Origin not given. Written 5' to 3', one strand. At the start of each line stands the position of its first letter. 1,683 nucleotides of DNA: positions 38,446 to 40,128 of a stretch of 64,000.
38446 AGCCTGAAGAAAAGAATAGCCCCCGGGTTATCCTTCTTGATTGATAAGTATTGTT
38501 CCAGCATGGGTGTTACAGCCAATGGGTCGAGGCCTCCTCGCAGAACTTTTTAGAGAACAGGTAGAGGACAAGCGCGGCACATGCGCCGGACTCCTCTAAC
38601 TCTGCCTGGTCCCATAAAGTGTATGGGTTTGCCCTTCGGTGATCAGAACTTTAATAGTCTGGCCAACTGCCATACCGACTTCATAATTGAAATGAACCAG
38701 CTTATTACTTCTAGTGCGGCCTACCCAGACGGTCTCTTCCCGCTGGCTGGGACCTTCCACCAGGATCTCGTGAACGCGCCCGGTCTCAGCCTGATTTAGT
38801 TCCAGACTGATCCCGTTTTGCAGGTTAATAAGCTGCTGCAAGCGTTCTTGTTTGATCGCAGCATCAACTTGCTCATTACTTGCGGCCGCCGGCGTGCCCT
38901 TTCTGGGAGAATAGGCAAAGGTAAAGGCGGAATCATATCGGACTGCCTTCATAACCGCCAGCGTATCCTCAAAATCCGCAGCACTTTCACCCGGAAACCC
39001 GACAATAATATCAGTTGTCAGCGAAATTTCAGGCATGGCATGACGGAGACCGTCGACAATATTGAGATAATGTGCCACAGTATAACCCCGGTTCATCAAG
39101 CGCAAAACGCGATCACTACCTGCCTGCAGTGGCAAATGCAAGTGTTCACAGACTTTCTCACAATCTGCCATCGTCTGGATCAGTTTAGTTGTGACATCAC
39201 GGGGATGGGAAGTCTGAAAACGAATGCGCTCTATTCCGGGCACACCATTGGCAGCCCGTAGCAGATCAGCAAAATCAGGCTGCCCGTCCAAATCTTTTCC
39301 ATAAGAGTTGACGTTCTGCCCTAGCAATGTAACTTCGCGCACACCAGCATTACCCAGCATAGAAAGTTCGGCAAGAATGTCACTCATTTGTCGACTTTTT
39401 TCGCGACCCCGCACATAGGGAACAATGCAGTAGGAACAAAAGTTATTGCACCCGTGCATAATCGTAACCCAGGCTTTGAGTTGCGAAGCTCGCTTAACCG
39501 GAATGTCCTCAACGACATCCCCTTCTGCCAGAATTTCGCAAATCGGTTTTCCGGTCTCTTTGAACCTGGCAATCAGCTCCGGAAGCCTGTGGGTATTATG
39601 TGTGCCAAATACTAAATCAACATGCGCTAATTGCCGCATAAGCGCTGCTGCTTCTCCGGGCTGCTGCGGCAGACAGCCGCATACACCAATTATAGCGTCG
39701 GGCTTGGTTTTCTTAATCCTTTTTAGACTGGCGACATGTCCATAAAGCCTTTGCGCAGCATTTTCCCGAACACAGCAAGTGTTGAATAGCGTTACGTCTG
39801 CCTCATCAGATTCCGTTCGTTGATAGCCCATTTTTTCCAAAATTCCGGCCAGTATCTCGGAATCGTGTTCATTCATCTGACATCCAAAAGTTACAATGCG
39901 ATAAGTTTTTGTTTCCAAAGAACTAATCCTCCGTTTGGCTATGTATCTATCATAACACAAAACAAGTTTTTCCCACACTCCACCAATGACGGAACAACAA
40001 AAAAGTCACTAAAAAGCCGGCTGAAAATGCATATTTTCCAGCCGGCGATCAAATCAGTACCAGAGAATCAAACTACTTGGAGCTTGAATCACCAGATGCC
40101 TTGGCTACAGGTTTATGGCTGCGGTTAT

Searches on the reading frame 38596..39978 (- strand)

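Call 30: search_protein_families(library=pfam, proteins=[window:38596-39978:-], max_evalue=0.00001)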
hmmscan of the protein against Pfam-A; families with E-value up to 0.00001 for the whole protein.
window:38596-39978:- (460 aa): 3 families
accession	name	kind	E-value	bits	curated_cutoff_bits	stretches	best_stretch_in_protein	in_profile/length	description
PF04055.27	Radical_SAM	-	2.8e-28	99.6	29.5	1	172-340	2-163/166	Radical SAM superfamily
PF00919.26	UPF0004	-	4.2e-28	97.7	27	1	26-125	2-98/98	Uncharacterized protein family UPF0004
PF01938.26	TRAM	-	4.2e-07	30.2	21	1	397-456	2-58/61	TRAM domain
